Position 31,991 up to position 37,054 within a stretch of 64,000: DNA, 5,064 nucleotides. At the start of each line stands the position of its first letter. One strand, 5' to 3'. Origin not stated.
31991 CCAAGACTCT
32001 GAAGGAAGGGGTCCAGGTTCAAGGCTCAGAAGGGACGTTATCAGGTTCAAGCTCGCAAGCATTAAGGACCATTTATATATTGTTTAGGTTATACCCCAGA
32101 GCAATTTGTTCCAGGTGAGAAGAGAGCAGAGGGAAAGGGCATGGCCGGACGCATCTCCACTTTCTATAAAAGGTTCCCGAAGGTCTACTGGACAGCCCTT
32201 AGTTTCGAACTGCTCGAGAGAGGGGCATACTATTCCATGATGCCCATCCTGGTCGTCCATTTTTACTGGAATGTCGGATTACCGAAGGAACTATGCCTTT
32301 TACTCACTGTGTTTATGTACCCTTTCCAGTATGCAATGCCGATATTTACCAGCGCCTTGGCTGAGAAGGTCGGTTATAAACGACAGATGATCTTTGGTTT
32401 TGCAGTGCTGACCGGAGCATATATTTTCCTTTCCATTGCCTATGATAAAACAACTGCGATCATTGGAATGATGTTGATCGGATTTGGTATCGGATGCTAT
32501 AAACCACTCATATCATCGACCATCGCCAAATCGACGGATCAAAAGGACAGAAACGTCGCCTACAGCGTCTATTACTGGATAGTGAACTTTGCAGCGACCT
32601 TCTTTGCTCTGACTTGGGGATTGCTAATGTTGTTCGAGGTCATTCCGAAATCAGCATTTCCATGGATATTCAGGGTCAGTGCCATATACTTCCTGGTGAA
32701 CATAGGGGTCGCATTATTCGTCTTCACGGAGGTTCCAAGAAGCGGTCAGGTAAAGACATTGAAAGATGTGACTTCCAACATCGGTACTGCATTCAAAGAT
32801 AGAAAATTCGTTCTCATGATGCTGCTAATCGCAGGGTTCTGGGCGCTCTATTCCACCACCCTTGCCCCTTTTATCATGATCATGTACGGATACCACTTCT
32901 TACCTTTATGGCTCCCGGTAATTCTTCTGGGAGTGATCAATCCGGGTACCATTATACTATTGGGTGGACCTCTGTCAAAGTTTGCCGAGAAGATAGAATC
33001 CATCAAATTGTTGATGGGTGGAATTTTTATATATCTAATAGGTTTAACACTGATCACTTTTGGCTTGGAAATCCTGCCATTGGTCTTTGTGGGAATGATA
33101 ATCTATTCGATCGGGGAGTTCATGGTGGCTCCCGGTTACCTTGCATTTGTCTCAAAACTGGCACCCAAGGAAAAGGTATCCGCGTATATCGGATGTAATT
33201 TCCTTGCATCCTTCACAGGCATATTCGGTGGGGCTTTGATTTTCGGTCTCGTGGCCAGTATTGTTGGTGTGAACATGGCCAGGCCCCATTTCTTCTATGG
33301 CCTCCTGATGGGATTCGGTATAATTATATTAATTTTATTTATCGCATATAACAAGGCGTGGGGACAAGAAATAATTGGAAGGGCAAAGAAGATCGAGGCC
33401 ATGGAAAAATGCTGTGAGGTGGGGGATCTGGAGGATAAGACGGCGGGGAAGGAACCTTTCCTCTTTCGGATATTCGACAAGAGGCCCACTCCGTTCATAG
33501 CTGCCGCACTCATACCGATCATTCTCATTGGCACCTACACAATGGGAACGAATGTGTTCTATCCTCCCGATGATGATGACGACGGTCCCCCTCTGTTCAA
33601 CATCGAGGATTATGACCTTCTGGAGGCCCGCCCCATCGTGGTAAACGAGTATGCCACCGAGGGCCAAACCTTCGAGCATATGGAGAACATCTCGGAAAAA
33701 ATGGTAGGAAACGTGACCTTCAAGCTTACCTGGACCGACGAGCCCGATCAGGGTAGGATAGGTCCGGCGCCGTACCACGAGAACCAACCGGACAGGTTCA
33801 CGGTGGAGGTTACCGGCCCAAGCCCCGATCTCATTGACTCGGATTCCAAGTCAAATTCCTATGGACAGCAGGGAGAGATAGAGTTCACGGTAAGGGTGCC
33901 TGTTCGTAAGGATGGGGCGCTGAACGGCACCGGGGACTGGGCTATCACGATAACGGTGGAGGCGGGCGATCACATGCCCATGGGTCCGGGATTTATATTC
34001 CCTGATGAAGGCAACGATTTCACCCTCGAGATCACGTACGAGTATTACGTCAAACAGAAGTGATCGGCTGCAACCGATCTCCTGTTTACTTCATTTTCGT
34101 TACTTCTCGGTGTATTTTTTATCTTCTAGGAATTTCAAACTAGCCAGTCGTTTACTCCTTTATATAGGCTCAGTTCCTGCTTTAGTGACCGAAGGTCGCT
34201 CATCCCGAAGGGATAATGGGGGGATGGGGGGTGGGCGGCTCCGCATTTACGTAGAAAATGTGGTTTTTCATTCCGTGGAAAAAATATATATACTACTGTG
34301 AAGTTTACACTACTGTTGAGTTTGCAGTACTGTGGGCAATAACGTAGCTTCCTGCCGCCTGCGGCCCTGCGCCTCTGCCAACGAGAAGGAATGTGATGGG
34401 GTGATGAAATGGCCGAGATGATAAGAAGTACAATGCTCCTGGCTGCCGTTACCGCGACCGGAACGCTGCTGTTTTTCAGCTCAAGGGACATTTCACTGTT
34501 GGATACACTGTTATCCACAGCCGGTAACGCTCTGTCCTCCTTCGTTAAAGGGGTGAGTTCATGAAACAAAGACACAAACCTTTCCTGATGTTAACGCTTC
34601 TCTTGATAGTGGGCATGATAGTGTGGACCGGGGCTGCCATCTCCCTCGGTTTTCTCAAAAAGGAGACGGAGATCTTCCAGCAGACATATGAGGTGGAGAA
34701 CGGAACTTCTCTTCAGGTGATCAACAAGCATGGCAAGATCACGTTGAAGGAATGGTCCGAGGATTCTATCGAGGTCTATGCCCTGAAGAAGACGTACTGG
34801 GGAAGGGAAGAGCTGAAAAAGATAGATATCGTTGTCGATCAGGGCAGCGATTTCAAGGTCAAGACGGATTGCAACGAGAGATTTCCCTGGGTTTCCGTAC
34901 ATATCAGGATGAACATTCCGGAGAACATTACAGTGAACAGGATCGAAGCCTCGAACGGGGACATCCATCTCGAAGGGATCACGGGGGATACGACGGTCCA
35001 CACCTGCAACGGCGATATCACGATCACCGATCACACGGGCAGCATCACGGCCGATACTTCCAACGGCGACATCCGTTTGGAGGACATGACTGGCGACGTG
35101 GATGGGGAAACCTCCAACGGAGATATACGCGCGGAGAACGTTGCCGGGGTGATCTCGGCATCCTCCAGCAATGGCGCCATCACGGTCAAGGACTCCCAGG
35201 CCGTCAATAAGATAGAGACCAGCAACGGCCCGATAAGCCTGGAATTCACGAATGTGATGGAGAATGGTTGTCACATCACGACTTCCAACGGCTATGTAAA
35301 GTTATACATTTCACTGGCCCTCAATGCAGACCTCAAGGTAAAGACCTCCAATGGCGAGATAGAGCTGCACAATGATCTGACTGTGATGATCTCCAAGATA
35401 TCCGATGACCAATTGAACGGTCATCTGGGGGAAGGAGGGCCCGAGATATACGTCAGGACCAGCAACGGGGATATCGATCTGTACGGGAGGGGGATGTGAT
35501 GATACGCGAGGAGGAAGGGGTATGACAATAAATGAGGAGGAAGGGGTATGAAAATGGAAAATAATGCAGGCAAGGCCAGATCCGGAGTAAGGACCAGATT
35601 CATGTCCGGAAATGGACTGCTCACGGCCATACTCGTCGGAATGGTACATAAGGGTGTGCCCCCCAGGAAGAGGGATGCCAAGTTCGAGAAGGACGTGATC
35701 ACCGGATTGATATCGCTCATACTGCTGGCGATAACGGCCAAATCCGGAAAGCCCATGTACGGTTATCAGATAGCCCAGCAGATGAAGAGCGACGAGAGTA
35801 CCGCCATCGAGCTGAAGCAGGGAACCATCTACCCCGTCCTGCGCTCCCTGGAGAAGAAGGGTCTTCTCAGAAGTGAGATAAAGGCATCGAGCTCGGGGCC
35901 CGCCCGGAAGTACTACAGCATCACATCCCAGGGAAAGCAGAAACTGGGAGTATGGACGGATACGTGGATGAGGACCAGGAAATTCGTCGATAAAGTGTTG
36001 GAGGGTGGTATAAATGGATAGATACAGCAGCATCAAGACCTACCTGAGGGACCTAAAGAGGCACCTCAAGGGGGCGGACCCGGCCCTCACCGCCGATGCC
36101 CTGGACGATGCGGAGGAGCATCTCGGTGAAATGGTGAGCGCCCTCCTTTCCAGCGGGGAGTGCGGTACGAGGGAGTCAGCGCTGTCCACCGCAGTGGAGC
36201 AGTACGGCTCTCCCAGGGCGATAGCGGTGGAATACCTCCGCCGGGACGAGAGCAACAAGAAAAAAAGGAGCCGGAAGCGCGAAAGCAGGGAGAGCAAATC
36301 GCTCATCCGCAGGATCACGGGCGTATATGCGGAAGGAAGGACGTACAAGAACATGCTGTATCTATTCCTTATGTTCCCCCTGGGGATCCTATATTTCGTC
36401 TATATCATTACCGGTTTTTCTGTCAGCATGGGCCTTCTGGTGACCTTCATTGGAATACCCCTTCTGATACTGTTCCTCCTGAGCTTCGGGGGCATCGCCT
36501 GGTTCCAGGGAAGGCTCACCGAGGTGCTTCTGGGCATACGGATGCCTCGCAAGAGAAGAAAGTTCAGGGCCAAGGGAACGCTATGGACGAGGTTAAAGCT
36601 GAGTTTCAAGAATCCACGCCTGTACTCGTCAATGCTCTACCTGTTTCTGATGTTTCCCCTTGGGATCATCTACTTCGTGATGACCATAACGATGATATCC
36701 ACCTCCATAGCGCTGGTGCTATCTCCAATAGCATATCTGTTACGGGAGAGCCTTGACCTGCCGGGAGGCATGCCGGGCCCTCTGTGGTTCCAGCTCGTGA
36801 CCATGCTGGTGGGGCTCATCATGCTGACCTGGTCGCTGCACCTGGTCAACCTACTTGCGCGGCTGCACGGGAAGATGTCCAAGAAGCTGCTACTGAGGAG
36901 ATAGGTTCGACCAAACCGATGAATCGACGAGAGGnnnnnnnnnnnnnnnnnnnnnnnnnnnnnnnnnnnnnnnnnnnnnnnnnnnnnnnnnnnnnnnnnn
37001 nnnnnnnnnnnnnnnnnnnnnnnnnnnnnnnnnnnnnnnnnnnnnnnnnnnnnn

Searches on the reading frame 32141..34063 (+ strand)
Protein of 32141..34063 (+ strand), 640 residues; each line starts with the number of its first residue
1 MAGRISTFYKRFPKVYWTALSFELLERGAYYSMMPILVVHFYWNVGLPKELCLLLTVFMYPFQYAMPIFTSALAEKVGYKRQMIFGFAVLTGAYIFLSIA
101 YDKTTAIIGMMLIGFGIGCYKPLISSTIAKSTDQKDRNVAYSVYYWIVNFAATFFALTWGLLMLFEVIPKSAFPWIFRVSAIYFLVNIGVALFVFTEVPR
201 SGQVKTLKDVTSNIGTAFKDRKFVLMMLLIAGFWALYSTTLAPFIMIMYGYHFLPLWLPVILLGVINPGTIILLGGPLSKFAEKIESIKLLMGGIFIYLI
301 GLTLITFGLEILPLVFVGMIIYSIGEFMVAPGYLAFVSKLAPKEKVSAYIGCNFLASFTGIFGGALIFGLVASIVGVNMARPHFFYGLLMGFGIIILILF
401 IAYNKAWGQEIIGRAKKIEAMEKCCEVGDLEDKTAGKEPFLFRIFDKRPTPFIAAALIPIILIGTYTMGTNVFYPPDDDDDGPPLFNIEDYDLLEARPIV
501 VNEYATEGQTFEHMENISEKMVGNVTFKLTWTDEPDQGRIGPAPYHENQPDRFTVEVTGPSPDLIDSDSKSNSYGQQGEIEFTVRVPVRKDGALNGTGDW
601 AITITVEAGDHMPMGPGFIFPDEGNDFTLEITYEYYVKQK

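Call 7: search_protein_families(library=pfam, proteins=[window:32141-34063:+])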
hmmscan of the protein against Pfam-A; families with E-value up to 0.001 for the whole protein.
window:32141-34063:+ (640 aa): 2 families
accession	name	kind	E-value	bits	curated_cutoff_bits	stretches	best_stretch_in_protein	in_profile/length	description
PF07690.21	MFS_1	-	3.2e-32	112.2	33.4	2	21-364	6-346/347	Major Facilitator Superfamily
PF00854.27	PTR2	-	0.00031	20.2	27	1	85-195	13-120/392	POT family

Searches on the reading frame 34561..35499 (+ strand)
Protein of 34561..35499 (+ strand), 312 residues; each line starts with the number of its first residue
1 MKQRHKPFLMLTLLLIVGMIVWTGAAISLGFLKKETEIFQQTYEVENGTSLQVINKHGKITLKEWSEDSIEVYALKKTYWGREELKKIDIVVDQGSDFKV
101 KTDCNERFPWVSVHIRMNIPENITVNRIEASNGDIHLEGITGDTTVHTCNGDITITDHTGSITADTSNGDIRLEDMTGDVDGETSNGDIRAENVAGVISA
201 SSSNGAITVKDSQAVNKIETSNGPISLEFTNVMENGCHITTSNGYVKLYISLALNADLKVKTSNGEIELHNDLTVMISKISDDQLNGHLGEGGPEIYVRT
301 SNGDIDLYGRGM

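Call 7: search_protein_families(library=pfam, proteins=[window:34561-35499:+])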
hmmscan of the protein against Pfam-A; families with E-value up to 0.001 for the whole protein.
window:34561-35499:+ (312 aa): 2 families
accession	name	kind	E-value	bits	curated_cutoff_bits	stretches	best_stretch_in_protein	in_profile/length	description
PF13349.12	DUF4097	-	3.3e-16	59.8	22.9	2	46-210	39-190/247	Toastrack DUF4097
PF24016.2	DUF7330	-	0.00074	19.6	27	0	204-284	66-145/187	Domain of unknown function (DUF7330)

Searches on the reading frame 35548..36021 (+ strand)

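Call 67: search_protein_families(library=pfam, proteins=[window:35548-36021:+], max_evalue=0.01)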
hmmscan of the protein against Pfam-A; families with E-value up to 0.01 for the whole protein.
window:35548-36021:+ (157 aa): 3 families
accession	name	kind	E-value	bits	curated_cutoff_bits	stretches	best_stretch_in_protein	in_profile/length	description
PF03551.20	PadR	-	8.6e-21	74.2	27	1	66-133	7-73/75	Transcriptional regulator PadR-like family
PF01978.25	TrmB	-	0.0052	17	25.6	1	84-111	29-56/68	Sugar-specific transcriptional regulator TrmB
PF13601.12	HTH_34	-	0.009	16.6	27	0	85-132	22-68/80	Winged helix DNA-binding domain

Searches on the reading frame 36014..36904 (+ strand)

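Call 7: search_protein_families(library=pfam, proteins=[window:36014-36904:+])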
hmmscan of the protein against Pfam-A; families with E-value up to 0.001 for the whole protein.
window:36014-36904:+ (296 aa): 2 families
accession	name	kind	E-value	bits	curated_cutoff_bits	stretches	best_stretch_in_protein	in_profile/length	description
PF13796.11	Sensor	-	3.4e-36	125.1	28.2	1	116-293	1-162/162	Putative sensor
PF22564.2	HAAS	-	3.1e-07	31.1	27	1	9-71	1-53/55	HAAS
